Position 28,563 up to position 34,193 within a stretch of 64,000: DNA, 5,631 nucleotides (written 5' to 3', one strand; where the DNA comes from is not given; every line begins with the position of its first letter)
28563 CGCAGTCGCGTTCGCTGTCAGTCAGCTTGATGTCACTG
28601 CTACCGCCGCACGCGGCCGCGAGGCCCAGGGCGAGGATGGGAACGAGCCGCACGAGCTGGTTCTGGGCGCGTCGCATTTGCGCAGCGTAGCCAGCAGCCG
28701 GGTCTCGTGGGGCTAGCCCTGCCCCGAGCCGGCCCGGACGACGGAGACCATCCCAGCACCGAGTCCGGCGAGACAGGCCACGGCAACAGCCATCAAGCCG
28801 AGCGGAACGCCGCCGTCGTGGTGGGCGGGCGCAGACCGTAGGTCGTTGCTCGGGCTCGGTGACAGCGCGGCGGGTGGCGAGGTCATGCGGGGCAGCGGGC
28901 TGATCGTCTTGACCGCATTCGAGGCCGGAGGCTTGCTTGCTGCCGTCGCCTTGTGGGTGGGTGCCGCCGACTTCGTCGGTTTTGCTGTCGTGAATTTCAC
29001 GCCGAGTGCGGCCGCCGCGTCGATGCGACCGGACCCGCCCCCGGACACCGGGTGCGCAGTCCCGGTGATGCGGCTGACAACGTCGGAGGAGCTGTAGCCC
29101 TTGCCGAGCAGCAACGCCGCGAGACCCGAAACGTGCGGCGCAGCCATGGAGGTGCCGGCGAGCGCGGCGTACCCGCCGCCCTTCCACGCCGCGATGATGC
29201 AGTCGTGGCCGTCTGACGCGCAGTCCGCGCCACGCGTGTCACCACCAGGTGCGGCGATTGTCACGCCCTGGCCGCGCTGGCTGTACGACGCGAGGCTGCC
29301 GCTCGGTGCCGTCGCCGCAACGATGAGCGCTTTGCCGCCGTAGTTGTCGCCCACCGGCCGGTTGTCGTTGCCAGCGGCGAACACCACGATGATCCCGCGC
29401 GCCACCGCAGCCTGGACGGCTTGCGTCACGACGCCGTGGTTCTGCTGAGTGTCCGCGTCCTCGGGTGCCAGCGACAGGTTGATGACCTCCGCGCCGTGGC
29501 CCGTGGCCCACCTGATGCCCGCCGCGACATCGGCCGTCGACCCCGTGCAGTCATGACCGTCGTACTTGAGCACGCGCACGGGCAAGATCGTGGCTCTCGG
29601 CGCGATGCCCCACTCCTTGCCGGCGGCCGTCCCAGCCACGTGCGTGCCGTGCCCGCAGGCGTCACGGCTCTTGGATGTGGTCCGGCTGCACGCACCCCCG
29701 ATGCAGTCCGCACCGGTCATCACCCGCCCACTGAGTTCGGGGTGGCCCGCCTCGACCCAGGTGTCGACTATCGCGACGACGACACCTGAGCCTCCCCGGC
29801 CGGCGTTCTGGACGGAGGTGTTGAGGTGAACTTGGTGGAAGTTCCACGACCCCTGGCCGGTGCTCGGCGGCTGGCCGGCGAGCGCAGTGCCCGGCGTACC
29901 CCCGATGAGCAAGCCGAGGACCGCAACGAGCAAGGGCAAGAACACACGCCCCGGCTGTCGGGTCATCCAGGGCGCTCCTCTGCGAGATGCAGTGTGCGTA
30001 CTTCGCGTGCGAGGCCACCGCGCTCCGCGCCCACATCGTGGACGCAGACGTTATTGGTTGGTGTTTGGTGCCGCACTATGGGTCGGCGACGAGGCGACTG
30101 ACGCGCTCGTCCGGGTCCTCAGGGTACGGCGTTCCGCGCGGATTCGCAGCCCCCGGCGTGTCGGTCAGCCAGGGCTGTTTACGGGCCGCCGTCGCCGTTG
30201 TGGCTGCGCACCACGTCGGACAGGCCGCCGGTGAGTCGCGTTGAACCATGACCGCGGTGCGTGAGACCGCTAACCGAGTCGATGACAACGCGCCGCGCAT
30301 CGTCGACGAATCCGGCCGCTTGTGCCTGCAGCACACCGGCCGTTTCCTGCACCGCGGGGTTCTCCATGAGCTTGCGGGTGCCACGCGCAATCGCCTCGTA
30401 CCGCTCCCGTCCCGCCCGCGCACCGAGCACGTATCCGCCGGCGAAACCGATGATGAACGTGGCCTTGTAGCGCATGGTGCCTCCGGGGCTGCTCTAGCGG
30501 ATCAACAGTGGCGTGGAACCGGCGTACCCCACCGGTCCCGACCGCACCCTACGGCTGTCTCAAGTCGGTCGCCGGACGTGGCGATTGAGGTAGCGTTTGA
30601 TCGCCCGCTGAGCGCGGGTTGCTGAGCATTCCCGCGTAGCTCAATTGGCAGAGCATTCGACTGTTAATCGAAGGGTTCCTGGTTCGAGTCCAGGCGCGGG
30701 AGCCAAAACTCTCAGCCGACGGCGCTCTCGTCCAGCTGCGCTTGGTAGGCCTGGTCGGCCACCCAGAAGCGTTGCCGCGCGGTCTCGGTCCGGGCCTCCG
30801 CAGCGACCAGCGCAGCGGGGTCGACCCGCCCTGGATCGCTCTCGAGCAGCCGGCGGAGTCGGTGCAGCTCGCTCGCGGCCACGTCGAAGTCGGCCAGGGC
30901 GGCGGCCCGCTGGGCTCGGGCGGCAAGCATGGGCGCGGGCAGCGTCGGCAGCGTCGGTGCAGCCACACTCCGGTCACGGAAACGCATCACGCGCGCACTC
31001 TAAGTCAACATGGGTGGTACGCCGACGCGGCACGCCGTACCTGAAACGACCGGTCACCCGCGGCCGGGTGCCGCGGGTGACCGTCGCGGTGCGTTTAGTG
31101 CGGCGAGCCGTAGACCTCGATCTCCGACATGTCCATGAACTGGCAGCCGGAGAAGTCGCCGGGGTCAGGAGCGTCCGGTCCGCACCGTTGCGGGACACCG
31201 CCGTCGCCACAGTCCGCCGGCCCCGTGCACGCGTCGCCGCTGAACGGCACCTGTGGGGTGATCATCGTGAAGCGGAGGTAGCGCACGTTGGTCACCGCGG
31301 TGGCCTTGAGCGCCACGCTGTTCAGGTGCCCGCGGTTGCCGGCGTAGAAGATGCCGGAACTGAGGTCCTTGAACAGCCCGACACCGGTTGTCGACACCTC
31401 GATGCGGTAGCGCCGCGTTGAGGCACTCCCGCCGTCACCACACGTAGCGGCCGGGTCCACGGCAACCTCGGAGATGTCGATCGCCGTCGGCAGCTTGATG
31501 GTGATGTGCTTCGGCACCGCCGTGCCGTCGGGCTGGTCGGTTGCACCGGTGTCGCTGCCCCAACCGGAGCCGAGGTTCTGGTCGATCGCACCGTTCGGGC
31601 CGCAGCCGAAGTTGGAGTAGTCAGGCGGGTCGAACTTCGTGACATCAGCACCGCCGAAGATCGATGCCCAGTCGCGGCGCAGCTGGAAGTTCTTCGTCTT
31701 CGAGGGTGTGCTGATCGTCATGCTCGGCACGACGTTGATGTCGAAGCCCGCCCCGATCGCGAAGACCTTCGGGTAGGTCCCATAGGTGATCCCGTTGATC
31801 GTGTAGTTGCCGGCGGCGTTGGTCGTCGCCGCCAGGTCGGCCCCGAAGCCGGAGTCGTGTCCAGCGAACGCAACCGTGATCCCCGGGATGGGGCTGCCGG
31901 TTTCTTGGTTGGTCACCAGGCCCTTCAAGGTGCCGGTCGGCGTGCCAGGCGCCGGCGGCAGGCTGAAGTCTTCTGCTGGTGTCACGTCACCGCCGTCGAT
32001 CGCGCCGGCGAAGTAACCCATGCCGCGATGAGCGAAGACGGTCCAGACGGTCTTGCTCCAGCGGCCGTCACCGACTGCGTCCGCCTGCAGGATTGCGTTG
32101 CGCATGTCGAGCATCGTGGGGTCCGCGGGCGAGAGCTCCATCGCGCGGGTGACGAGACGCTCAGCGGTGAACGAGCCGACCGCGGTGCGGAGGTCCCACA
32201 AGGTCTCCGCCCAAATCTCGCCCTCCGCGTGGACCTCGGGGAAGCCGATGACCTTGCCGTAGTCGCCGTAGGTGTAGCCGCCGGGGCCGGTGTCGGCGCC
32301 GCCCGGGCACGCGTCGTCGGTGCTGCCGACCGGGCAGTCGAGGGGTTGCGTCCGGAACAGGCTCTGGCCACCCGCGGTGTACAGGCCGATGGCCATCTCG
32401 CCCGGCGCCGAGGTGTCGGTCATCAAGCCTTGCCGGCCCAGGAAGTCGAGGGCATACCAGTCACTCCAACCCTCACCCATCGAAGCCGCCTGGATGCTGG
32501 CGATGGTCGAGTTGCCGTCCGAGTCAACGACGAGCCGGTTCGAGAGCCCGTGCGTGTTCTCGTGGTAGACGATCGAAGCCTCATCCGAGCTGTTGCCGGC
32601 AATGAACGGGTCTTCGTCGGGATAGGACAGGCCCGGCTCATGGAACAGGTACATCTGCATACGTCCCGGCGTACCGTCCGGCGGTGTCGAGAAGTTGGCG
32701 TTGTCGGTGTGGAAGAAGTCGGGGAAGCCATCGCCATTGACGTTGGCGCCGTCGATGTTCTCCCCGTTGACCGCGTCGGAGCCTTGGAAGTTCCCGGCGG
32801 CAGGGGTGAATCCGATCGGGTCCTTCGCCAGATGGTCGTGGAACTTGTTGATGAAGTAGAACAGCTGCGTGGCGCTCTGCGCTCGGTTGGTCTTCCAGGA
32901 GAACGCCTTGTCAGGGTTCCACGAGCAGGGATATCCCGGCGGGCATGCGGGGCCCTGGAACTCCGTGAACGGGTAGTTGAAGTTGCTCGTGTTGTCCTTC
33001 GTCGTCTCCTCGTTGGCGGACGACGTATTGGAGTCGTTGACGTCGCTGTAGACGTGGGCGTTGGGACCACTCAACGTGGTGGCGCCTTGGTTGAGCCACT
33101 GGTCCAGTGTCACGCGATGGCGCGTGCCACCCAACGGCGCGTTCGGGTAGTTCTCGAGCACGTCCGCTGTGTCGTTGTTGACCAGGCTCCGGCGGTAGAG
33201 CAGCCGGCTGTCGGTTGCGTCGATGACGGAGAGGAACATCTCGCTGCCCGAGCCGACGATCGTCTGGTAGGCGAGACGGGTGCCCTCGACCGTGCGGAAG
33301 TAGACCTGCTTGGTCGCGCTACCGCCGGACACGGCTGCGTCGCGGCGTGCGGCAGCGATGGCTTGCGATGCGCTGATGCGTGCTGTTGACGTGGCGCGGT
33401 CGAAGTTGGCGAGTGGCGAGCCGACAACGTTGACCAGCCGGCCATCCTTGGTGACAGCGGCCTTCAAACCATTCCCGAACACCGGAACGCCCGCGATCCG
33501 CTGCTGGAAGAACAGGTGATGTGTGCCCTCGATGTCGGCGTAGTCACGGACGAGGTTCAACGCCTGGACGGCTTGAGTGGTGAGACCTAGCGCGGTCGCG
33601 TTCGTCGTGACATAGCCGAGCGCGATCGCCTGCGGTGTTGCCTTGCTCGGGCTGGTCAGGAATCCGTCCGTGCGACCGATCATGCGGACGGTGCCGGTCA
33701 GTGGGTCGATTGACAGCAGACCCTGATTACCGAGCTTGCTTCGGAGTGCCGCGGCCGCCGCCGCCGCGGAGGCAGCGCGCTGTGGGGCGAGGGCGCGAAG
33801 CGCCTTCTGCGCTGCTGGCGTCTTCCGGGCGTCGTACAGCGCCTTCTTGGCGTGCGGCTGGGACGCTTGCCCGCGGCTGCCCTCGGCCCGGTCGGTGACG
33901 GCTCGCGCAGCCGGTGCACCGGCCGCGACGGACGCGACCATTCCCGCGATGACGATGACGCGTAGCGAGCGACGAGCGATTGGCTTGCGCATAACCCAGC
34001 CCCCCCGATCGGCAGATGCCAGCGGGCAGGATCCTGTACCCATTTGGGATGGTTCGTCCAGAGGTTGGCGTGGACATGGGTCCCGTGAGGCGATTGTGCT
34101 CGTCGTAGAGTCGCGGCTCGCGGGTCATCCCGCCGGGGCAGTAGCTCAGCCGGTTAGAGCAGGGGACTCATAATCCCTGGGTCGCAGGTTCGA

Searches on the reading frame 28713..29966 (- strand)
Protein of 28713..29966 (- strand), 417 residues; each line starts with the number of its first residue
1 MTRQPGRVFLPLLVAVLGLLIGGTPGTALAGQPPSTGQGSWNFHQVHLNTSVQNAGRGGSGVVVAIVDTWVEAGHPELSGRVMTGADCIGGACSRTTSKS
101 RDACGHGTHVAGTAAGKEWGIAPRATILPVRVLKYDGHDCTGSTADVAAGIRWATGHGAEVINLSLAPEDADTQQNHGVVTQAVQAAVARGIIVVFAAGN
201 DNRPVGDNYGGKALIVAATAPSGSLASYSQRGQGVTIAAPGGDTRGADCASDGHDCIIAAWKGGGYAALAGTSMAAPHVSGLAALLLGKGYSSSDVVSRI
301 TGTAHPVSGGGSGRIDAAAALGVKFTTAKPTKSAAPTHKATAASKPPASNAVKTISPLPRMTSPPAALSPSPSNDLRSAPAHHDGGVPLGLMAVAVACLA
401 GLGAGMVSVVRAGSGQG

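Call 9: search_protein_families(library=pfam, max_evalue=0.001, proteins=[window:28713-29966:-])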
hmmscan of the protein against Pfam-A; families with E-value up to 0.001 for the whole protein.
window:28713-29966:- (417 aa): 1 family
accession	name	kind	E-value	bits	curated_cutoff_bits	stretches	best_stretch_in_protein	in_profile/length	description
PF00082.27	Peptidase_S8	-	4e-41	141.6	21.8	1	59-296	1-265/288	Subtilase family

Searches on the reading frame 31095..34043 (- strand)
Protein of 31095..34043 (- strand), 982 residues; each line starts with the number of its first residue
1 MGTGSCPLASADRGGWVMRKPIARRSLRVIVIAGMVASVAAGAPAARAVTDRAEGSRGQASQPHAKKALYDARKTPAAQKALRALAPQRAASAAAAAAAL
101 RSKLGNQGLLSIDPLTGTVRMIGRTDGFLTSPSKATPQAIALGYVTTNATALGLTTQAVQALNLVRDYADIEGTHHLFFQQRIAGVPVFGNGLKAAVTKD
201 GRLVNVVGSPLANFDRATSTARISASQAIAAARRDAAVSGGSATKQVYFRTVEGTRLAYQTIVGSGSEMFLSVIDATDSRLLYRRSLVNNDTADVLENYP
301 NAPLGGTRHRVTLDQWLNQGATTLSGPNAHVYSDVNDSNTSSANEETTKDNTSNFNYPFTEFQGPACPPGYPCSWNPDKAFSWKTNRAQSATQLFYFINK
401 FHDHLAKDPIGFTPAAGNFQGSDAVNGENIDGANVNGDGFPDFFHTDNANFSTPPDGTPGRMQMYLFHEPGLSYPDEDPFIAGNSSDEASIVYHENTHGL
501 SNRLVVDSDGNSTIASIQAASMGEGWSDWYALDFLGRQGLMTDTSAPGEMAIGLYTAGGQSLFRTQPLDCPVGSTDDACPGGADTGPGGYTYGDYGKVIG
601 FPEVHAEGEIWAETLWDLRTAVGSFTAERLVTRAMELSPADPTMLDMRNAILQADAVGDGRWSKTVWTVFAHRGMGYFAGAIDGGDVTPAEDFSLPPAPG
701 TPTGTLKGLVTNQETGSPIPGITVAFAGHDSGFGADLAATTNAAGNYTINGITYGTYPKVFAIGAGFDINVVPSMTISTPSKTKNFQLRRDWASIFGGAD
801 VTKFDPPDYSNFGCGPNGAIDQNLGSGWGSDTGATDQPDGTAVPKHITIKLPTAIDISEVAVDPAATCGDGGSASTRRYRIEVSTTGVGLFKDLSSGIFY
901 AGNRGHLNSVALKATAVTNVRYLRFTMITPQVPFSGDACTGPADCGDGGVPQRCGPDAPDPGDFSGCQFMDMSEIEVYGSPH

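Call 9: search_protein_families(library=pfam, max_evalue=0.001, proteins=[window:31095-34043:-])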
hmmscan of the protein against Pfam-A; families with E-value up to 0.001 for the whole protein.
window:31095-34043:- (982 aa): 5 families
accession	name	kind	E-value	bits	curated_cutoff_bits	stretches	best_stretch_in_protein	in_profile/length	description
PF02128.21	Peptidase_M36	-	7.8e-57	193.6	23.3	1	318-678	35-367/368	Fungalysin metallopeptidase (M36)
PF07504.19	FTP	-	1.1e-11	44.8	21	1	162-209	3-50/51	Fungalysin/Thermolysin Propeptide Motif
PF13620.12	CarboxypepD_reg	-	4.8e-08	33.7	32.3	1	705-780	1-72/82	Carboxypeptidase regulatory-like domain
PF00754.31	F5_F8_type_C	-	4.1e-06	27.4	28.2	1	813-929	12-114/127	F5/8 type C domain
PF13715.12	CarbopepD_reg_2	-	3.3e-05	24.3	32.2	1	706-758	1-47/88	CarboxypepD_reg-like domain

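Call 29: find_encoding_contigs(protein=window:31095-33992:-, flank=10000, max_places=6)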
Protein window:31095-33992:- (965 aa): 2 contigs read that carry it; 2 places shown.
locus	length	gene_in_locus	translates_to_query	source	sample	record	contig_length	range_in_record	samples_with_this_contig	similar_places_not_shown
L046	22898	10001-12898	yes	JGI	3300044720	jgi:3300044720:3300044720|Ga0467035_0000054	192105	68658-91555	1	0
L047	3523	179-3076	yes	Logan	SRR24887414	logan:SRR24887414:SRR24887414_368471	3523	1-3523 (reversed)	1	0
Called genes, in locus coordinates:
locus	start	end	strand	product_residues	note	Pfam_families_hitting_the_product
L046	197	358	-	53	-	-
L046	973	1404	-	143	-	-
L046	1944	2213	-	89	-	-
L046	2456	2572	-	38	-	-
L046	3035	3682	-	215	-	-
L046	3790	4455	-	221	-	-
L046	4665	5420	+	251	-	PF14219:DUF4328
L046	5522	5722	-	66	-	-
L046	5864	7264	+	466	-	-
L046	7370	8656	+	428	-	-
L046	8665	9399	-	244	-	-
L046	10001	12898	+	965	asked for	PF07504:FTP, PF02128:Peptidase_M36, PF13620:CarboxypepD_reg, PF13715:CarbopepD_reg_2 (faint), PF00754:F5_F8_type_C (weak)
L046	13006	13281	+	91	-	-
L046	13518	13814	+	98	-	-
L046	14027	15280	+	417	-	PF00082:Peptidase_S8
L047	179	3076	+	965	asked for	PF07504:FTP, PF02128:Peptidase_M36, PF13620:CarboxypepD_reg, PF13715:CarbopepD_reg_2 (faint), PF00754:F5_F8_type_C (weak)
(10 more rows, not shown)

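Call 30: find_related_loci(query=window:31095-33992:-, collection=metagenome_contigs, flank=10000)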
Query window:31095-33992:- (965 aa) in metagenome_contigs; peptide patterns used: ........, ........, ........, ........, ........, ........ (x = any residue, [..] = any of these).
600 stretches matched a pattern (row limit reached: there are more); 589 encode a relative of the query (tblastn E <= 1e-3); the best 80 are kept; 80 distinct loci.
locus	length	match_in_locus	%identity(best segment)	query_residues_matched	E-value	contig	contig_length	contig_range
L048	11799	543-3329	62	36-962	0e+0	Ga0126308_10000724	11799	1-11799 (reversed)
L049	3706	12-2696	62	72-964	0e+0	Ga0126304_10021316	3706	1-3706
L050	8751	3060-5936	51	8-963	0e+0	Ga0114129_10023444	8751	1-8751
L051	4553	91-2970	50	3-964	0e+0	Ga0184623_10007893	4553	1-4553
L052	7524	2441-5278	48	9-964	0e+0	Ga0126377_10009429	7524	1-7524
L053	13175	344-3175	47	2-963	0e+0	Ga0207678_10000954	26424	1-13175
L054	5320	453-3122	46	50-964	0e+0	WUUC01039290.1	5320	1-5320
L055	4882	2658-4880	50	21-731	0e+0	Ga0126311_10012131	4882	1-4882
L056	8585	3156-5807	44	50-964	0e+0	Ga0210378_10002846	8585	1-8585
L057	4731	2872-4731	57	1-621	0e+0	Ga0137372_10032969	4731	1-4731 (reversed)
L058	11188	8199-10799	43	47-912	0e+0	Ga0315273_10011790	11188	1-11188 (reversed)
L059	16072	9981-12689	44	18-912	0e+0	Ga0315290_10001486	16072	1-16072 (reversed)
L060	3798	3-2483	44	88-912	0e+0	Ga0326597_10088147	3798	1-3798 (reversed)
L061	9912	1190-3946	41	57-963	0e+0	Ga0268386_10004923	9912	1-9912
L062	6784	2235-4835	45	53-912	0e+0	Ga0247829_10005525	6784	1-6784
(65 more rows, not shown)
